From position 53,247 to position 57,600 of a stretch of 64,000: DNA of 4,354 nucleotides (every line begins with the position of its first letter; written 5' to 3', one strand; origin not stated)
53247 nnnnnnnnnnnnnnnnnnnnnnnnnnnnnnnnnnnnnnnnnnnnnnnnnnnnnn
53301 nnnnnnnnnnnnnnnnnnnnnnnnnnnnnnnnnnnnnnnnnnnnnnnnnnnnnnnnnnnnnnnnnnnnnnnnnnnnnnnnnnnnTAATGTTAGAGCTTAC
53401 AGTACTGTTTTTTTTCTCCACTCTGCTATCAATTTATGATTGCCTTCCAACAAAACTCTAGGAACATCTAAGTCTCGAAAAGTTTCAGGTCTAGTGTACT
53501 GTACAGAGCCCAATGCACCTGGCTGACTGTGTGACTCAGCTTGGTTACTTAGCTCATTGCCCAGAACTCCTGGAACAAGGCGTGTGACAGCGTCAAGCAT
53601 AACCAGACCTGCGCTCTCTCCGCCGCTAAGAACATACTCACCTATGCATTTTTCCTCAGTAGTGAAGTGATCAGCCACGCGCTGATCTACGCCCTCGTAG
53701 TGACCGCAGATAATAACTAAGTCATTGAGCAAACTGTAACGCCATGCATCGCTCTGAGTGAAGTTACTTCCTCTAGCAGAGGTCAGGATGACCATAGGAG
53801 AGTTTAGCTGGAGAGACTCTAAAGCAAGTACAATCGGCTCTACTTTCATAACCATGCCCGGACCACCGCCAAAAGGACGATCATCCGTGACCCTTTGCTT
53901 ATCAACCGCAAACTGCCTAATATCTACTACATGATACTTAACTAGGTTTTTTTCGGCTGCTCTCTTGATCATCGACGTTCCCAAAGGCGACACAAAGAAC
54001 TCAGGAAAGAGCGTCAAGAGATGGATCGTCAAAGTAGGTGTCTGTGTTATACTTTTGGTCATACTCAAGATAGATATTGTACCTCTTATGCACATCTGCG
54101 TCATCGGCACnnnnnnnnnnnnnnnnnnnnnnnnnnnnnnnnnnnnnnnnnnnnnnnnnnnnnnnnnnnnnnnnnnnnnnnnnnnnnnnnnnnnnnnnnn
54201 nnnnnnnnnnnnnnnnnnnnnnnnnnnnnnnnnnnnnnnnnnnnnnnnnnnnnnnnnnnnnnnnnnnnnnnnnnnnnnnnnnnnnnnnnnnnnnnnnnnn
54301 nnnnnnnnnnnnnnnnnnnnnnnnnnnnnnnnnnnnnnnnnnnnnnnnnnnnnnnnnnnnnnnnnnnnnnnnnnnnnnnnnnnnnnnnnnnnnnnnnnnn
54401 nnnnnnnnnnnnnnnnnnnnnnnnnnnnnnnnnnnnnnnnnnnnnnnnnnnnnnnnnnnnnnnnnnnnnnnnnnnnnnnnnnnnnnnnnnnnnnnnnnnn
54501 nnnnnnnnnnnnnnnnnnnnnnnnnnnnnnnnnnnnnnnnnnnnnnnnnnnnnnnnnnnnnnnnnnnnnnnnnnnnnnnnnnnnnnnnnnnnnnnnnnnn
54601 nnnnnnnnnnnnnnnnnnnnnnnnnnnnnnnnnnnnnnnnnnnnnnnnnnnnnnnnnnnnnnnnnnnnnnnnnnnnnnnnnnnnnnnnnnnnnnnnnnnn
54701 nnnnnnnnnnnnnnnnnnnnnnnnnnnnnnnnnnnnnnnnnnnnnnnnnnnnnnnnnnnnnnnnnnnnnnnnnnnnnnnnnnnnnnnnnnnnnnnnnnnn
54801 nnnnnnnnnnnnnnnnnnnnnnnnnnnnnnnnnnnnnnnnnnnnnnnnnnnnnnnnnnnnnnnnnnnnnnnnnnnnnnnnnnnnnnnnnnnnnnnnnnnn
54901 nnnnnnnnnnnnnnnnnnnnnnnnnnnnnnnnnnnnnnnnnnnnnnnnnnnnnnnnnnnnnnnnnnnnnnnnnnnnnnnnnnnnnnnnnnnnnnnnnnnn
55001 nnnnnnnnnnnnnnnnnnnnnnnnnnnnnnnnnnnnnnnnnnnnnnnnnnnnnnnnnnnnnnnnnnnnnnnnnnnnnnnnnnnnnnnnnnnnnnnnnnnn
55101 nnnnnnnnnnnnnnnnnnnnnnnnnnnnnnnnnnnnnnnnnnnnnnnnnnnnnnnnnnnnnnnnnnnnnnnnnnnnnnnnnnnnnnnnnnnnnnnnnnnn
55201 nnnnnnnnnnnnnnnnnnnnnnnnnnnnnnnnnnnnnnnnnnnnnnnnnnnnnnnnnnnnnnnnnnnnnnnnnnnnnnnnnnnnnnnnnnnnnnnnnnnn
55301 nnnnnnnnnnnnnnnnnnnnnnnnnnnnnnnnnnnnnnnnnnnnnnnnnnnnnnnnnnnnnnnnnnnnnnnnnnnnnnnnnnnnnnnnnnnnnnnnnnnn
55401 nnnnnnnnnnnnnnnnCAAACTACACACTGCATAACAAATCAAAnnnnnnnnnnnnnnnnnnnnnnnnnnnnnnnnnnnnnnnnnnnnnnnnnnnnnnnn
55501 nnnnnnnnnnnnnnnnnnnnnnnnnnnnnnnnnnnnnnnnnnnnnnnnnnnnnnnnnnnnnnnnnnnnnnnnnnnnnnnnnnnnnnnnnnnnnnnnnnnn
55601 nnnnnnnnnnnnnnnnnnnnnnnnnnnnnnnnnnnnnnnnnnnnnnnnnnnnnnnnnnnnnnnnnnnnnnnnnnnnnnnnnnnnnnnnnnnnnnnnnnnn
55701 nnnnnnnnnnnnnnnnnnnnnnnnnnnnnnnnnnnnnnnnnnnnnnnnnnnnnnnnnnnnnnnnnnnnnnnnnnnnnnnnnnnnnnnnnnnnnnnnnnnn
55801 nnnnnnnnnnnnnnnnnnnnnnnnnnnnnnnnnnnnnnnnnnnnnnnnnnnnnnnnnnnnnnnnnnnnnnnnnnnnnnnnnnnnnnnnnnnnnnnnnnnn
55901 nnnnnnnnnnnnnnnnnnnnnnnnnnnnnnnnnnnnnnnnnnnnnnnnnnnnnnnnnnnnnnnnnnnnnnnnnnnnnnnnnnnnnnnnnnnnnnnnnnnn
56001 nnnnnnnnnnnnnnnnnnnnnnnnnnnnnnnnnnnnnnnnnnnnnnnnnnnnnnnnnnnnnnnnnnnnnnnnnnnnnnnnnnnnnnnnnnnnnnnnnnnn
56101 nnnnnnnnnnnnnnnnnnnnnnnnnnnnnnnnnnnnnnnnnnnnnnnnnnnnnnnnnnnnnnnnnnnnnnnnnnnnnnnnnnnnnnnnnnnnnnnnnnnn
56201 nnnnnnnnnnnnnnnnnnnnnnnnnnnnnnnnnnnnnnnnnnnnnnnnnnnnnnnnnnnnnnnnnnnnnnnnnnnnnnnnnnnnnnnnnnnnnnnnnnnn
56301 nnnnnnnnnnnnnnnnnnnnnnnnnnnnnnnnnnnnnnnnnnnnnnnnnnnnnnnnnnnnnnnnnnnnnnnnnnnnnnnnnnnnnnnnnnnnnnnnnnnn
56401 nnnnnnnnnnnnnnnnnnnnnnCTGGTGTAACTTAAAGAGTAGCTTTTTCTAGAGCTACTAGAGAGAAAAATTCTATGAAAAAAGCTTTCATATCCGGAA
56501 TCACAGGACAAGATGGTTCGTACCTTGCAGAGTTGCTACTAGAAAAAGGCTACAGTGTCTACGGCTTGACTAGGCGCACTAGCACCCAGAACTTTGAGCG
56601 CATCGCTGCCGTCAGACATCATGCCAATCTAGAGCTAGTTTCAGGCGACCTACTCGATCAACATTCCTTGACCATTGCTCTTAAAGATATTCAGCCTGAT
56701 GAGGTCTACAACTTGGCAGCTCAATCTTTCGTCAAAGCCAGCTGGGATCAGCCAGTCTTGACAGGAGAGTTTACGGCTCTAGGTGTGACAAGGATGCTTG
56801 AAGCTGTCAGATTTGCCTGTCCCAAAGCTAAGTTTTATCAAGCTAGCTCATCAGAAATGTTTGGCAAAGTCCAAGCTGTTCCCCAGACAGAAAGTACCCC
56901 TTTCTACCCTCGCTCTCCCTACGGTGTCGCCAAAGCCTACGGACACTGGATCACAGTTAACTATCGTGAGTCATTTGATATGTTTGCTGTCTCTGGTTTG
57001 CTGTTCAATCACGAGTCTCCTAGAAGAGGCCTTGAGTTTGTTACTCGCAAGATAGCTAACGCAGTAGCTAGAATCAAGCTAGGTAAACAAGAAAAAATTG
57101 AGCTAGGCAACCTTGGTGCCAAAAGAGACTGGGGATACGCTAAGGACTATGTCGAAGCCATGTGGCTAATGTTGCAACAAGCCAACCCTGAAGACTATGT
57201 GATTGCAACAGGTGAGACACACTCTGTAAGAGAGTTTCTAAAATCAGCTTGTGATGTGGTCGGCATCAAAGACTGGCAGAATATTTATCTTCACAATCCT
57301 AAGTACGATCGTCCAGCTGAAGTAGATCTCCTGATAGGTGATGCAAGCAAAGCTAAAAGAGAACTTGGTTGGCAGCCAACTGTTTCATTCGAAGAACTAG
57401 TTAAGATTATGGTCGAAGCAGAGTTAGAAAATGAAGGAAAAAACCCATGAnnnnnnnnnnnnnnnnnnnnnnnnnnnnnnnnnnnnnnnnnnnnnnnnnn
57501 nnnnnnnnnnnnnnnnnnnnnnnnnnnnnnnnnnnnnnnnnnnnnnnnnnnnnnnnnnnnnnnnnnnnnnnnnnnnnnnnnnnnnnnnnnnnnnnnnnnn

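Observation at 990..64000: Unusually large set of ~16 GT-C-like membrane glycosyltransferase paralogues fed by three polyprenol-P-sugar synthases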

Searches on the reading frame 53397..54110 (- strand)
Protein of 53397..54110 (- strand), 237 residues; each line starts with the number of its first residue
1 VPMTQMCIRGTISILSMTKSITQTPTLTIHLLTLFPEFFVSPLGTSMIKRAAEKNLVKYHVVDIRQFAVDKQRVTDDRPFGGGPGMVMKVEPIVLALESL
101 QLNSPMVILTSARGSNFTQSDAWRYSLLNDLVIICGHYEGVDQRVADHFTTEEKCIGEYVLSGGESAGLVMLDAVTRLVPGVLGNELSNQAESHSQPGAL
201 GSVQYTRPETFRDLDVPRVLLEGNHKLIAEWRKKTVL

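Call 94: search_protein_families(library=pfam, proteins=[window:53397-54110:-], max_evalue=0.001)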
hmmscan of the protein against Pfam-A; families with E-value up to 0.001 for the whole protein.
window:53397-54110:- (237 aa): 1 family
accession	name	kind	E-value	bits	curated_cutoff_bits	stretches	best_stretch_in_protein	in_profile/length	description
PF01746.26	tRNA_m1G_MT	-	4e-49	167.4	27.3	1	49-235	2-185/195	tRNA (Guanine-1)-methyltransferase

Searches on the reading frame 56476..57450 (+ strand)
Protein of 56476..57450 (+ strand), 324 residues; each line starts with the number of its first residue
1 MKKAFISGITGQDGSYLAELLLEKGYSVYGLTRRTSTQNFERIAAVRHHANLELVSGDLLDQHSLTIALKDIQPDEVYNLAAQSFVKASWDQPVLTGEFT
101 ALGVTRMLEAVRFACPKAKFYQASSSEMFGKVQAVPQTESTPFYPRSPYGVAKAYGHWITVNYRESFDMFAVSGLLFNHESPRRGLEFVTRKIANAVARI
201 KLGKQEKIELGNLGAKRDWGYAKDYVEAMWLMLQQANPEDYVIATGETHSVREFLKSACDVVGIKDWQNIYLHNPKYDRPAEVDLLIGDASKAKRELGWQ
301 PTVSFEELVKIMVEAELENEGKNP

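Call 12: search_protein_families(library=ncbifam, proteins=[window:56476-57450:+], max_evalue=0.1)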
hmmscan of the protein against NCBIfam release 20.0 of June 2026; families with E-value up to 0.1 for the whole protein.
window:56476-57450:+ (324 aa): 26 families (the best 25 are shown)
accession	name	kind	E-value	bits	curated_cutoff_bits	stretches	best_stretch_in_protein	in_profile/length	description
TIGR01472.1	gmd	equivalog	2.7e-132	441.1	415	1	2-318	1-340/342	GDP-mannose 4,6-dehydratase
TIGR01181.1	dTDP_gluc_dehyt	equivalog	7.2e-35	120.6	365.1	1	6-320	4-315/321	dTDP-glucose 4,6-dehydratase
TIGR04180.1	EDH_00030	hypoth_equivalog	9.3e-31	107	475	1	5-303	2-296/297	NAD-dependent 4,6-dehydratase LegB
TIGR02622.1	CDP_4_6_dhtase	equivalog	8.7e-25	87.6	278.45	2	2-167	5-172/352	CDP-glucose 4,6-dehydratase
TIGR01179.1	galE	equivalog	2.6e-23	82.4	262.3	1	5-310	3-319/332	UDP-glucose 4-epimerase GalE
NF007582.0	PRK10217.1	equivalog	1e-19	70.9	698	1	1-320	1-335/355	dTDP-glucose 4,6-dehydratase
NF007490.0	PRK10084.1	subfamily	9.7e-17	61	649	1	4-320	3-338/361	dTDP-glucose 4,6-dehydratase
NF007956.0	PRK10675.1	subfamily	8.1e-11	41.6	394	1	5-156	4-156/338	UDP-glucose 4-epimerase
NF052578.1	StrlDmthSdmBMthl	equivalog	5.1e-10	39.6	600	1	5-263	4-246/328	sterol demethylase protein SdmB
NF043036.1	ErythonDh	equivalog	1.1e-09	37.9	325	1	4-163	3-163/321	D-erythronate dehydrogenase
NF011728.1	PRK15181.1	equivalog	8.5e-09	34.9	760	1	2-307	16-328/348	Vi polysaccharide biosynthesis UDP-N-acetylglucosaminuronic acid C-4 epimerase TviC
TIGR03466.1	HpnA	hypoth_equivalog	1e-07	31.2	367.65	1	3-143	2-132/327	hopanoid-associated sugar epimerase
NF047922.1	GDPFucSynFcl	equivalog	0.0002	20.9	500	1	146-320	131-305/308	GDP-L-fucose synthase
TIGR02197.1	heptose_epim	equivalog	0.00034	19.9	274.6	1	116-280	105-277/316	ADP-glyceromanno-heptose 6-epimerase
TIGR01214.1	rmlD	equivalog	0.00034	19.8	224.05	1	5-191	3-165/285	dTDP-4-dehydrorhamnose reductase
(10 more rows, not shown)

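Call 36: list_cluster_members(proteins=[P0121, window:56476-57450:+, window:44851-47034:+, window:58659-60227:+, window:39471-41279:-])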
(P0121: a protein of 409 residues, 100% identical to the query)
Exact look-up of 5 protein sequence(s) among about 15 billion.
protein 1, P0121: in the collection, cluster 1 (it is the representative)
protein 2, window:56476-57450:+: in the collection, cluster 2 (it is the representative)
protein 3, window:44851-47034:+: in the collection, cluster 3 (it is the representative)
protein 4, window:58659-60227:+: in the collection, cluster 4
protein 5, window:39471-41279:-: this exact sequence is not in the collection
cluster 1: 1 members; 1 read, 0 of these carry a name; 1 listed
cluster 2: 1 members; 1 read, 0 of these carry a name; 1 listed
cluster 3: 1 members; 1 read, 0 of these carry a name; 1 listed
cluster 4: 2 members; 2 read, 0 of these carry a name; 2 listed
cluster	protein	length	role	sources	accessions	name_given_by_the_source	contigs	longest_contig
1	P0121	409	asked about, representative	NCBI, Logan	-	-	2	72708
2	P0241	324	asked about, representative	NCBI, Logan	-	-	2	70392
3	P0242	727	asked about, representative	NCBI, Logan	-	-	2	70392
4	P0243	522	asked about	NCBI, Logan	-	-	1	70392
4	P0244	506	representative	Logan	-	-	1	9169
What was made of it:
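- Tried and rejected: Cluster look-up showed only that the source is an NCBI or Logan contig of about 70-73 kb with no name attached (call 36).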
